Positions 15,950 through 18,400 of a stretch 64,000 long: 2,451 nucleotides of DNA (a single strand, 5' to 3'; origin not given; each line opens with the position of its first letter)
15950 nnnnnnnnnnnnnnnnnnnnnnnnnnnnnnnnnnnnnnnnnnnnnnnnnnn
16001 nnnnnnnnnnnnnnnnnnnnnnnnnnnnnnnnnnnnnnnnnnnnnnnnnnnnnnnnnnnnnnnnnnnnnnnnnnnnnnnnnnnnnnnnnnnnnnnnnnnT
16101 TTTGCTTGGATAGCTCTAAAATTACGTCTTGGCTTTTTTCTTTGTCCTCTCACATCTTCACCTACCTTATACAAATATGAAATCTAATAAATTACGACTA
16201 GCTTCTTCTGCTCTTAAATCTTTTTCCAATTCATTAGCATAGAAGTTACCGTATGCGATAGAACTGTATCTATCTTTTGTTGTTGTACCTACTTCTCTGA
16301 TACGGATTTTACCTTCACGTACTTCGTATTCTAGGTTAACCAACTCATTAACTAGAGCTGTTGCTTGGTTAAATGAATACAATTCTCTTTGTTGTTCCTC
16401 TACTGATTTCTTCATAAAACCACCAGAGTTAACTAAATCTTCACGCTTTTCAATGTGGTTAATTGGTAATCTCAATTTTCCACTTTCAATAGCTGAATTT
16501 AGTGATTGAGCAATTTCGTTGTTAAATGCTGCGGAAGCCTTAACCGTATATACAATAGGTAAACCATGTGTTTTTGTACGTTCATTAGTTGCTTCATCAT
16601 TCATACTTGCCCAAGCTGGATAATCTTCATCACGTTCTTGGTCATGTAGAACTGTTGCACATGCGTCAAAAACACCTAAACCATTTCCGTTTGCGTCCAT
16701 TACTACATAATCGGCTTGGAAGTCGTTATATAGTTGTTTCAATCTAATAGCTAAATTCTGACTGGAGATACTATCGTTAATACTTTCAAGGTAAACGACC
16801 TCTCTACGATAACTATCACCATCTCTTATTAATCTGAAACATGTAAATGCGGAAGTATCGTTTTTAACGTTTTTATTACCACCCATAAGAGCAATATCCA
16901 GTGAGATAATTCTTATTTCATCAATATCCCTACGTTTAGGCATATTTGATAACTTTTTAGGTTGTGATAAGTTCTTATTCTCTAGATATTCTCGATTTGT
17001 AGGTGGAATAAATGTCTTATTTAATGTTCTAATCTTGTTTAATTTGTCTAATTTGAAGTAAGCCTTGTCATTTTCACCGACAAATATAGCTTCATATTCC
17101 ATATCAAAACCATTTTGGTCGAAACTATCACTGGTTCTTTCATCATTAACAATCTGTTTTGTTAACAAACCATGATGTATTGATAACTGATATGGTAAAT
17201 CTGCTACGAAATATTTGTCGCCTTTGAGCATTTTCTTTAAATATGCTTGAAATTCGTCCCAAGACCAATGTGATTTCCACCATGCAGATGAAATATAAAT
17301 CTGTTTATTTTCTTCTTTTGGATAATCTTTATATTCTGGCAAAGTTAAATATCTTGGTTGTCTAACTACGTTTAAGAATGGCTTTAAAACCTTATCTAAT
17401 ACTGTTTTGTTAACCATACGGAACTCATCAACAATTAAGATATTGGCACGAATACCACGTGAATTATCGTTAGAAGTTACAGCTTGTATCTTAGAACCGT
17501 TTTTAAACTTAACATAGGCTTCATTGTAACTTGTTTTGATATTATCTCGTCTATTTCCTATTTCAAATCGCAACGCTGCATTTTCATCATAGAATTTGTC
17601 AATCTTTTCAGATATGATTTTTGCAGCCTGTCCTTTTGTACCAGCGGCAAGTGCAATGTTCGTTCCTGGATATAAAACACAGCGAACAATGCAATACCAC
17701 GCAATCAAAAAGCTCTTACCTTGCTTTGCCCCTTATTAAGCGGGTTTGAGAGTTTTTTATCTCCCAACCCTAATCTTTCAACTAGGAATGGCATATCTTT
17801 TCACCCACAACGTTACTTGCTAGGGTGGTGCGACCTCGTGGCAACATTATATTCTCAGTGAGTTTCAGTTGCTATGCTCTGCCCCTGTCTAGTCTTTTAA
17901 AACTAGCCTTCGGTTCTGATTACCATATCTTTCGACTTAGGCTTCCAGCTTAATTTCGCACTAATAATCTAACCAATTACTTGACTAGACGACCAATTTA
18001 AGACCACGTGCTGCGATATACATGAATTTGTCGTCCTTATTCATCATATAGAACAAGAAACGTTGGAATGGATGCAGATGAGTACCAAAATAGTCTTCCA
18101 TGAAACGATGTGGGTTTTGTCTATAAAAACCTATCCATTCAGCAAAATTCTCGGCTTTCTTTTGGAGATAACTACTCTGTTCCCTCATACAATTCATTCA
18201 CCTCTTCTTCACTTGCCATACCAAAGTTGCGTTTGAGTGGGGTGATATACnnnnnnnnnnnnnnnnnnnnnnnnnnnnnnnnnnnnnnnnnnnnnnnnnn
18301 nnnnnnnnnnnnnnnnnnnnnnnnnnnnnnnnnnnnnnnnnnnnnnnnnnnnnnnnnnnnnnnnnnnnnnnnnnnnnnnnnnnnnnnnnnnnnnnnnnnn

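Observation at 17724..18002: Terminase large subunit gene split by a ~280-nt group-I-like intron exactly within the Walker A motif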

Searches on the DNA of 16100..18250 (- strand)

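Call 5: search_rna_families(source=window, start=17500, end=18250, threshold=evalue, max_evalue=10, show_alignments=4)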
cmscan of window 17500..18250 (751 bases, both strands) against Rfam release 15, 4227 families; matches with E-value up to 10: 3.
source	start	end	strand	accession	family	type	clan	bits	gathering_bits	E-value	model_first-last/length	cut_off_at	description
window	17769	18009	-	RF00028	Intron_gpI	Intron;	-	25.9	50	0.00019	1-253/253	no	Group I catalytic intron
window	17633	17712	-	RF00464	mir-92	Gene; miRNA;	CL00137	16.8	47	0.35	1-80/80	no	mir-92 microRNA precursor family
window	17897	17969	-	RF02213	ZFAT-AS1_3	Gene; lncRNA;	-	12.2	70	5.6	1-80/80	no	ZFAT antisense RNA 1 conserved region 3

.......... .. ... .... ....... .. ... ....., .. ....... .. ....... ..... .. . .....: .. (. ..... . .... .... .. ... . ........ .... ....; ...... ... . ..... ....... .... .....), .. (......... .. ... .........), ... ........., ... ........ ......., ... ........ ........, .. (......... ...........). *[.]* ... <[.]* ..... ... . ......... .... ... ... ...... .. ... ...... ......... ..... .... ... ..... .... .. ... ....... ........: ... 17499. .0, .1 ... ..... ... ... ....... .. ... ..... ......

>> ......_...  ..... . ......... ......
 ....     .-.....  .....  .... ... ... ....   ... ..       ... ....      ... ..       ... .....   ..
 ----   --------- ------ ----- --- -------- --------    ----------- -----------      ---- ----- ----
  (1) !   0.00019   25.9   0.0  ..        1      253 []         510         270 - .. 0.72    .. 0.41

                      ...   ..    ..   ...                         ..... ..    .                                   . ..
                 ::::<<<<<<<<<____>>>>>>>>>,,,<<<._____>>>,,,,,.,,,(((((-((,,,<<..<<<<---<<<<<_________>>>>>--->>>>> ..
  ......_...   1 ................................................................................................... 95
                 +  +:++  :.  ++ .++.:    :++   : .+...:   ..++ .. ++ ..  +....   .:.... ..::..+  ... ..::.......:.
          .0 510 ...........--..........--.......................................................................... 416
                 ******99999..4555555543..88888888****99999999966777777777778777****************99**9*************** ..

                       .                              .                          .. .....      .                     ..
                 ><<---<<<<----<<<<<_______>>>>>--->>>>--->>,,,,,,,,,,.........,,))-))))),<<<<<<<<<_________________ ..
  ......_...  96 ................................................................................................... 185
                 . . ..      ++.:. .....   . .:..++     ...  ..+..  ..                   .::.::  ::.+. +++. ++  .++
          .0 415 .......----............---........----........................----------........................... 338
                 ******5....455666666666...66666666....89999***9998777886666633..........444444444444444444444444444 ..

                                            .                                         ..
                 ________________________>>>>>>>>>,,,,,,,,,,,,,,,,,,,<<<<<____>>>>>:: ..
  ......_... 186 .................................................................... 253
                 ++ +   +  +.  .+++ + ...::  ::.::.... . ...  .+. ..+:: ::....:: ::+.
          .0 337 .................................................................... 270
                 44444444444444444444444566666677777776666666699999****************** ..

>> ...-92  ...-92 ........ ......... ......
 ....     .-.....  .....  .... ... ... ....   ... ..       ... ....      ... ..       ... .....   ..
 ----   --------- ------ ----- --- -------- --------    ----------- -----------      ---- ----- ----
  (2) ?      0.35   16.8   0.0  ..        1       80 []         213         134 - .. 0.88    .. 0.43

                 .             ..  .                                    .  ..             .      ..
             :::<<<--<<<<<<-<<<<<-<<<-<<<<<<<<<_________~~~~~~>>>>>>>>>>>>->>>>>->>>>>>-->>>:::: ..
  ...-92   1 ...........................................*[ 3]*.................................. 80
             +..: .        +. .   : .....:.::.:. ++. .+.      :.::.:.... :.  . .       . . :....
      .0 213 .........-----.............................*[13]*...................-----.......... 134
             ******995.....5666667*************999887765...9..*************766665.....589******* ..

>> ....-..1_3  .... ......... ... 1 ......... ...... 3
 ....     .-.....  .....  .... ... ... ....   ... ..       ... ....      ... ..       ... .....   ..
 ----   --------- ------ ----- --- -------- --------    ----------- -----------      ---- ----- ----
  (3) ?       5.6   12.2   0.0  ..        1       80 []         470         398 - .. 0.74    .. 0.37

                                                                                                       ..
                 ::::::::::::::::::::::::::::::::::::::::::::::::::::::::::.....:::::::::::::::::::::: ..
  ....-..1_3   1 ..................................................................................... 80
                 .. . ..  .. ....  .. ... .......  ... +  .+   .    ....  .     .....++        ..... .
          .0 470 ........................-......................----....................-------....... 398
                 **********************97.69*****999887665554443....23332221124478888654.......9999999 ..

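Call 6: search_dna_similar(query=window:16100-18250:-, collection=phages, mode=near, max_rows=40)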
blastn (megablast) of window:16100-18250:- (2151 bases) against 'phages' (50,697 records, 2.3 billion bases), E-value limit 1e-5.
No match.

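Call 18: search_dna_similar(query=window:17724-18002:-, collection=phages, mode=distant, max_rows=60, max_evalue=0.01)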
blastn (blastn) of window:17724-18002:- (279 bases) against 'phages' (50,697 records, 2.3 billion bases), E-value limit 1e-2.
Records with a match: 126; places in all: 126; records where one place covers at least 80% of the query: 0.
Best place of each record, by identity: 95-99% 9; 80-90% 102; 60-80% 15.
By first word of the organism name: Salmonella 55; Escherichia 37; Bacillus 13; Aeromonas 7; Campylobacter 2; Vibrio 2; ssRNA 2; Bacteriophage 1; Listeria 1; Raoultella 1; and 5 more.
By host as written in the record: Escherichia coli 15; - 13; Salmonella enterica subsp. enterica serovar Shubra 5; Salmonella sp. 5; Salmonella enterica 5; Salmonella enterica subsp. enterica serovar Heidelberg 4; Salmonella enterica subsp. enterica 4; Salmonella enterica subsp. enterica serovar Enteritidis 4; and 46 more.
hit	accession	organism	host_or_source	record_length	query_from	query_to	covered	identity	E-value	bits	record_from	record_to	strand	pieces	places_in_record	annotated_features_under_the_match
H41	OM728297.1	Bacillus phage vB_BsuM-Goe21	Bacillus subtilis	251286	33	168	49%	69.4%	3e-6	57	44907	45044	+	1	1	none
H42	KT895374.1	Bacillus phage vB_BpuM-BpSp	Bacillus pumilus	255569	34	157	44%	74.0%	9e-14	82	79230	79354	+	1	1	none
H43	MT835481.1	Bacteriophage sp.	human fecal samples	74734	74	177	37%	71.4%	1e-4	52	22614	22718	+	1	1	record has no annotation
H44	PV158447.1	Aeromonas phage AhC3_1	Aeromonas hydrophila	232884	87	182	34%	74.0%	3e-6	58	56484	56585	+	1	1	none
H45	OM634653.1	Bacillus phage vB_BsuS_PJN02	Bacillus subtilis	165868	123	213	33%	76.8%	2e-8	64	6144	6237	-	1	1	none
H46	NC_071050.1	Bacillus phage vB_BsuS_PJN02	Bacillus subtilis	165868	123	213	33%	76.8%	2e-8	64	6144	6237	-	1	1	none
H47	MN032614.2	Aeromonas phage PS1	Aeromonas hydrophila ATCC 7966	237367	87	182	34%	71.8%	3e-6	58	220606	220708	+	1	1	none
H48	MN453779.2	Aeromonas phage PS2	Aeromonas hydrophila ATCC 7966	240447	87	182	34%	71.8%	3e-6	58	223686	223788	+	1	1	none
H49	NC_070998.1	Aeromonas phage PS1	Aeromonas hydrophila ATCC 7966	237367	87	182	34%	71.8%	3e-6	58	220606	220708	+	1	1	none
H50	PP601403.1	Aeromonas phage ACP1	Aeromonas caviae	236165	87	182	34%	71.8%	3e-6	58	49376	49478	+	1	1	none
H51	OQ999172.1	Listeria phage LIS04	Listeria innocua ATCC 51742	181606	74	169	34%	71.4%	2e-3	49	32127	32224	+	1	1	none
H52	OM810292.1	Aeromonas phage ZPAH34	Aeromonas hydrophila ZPAH75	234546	87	182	34%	71.3%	2e-3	48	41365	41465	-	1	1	none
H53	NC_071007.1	Aeromonas phage ZPAH34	Aeromonas hydrophila ZPAH75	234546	87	182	34%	71.3%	2e-3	48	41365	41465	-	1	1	none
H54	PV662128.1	Raoultella phage VB_ZK_P1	Raoultella ornithinolytica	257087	112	178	24%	78.3%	1e-4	52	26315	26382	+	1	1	none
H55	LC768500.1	Klebsiella phage phiKp_32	Klebsiella pneumoniae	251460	116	178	23%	78.5%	2e-3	49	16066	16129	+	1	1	none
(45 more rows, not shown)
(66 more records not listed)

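Call 28: get_annotated_region(hit=H42, flank=1500)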
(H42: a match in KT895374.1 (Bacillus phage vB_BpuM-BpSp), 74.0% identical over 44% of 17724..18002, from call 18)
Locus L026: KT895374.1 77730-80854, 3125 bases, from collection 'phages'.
description: Bacillus phage vB_BpuM-BpSp, complete genome.
organism: Bacillus phage vB_BpuM-BpSp (NCBI taxid 1739968)
taxonomy: Viruses; Duplodnaviria; Heunggongvirae; Uroviricota; Caudoviricetes; Takahashivirus
host: Bacillus pumilus; source: -; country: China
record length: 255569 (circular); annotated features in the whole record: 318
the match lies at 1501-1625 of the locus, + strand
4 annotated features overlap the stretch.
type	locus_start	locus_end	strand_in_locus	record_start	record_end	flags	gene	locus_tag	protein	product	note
CDS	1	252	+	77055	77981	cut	-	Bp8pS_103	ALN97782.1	hypothetical protein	gp103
CDS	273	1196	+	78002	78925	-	-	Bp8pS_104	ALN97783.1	hypothetical protein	gp104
CDS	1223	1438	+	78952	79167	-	-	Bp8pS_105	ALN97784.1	hypothetical protein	gp105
CDS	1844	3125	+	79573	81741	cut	-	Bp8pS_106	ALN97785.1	DNA gyrase subunit A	gp106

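Call 29: get_annotated_region(hit=H41, flank=1500)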
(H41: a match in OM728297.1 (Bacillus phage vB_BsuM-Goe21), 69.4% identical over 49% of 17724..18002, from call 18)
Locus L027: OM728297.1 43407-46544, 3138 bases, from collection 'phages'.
description: Bacillus phage vB_BsuM-Goe21, complete genome.
organism: Bacillus phage vB_BsuM-Goe21 (NCBI taxid 3026978)
taxonomy: Viruses; Duplodnaviria; Heunggongvirae; Uroviricota; Caudoviricetes; Takahashivirus
host: Bacillus subtilis; source: sewage; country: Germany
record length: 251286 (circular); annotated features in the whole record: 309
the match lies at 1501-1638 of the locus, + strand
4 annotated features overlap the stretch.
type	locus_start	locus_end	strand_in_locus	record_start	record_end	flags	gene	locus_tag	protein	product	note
CDS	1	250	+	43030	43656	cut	-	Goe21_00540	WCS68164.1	hypothetical protein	-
CDS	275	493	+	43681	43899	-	gyrA_1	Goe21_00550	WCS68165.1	DNA gyrase subunit A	-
CDS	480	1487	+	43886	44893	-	-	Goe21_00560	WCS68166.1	hypothetical protein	-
CDS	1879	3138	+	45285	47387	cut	gyrA_2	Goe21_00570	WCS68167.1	DNA gyrase subunit A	-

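Call 30: get_annotated_region(hit=H45, flank=1500)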
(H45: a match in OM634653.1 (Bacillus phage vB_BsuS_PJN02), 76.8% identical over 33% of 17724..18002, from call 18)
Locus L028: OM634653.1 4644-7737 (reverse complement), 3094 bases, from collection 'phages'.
description: Bacillus phage vB_BsuS_PJN02, complete genome.
organism: Bacillus phage vB_BsuS_PJN02 (NCBI taxid 2920374)
taxonomy: Viruses; Duplodnaviria; Heunggongvirae; Uroviricota; Caudoviricetes; Zhangjivirus; Zhangjivirus PJN02
host: Bacillus subtilis; source: waste water; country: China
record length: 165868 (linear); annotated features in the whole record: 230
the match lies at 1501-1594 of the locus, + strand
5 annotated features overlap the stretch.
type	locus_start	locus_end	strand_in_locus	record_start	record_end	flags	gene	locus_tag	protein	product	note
CDS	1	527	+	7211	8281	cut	-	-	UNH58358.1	RecD-like DNA helicase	-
CDS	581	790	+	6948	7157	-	-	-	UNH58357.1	mobile intron protein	-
CDS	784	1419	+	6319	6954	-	-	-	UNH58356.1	endonuclease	-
CDS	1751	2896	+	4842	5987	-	-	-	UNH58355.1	RecD-like DNA helicase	-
CDS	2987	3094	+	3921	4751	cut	-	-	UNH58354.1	hypothetical protein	-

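Call 31: get_annotated_region(hit=H44, flank=1500)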
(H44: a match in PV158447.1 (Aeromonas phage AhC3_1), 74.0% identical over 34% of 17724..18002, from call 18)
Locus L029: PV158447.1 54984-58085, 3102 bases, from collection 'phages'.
description: Aeromonas phage AhC3_1, complete genome.
organism: Aeromonas phage AhC3_1 (NCBI taxid 3411828)
taxonomy: Viruses; Duplodnaviria; Heunggongvirae; Uroviricota; Caudoviricetes
host: Aeromonas hydrophila; source: aquaculture water; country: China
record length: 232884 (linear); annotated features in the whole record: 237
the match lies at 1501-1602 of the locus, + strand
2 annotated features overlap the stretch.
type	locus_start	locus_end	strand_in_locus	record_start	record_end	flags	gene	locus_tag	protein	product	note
CDS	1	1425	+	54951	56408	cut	-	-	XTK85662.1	DNA-directed RNA polymerase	ORF64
CDS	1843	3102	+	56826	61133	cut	-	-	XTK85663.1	DNA-directed RNA polymerase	ORF65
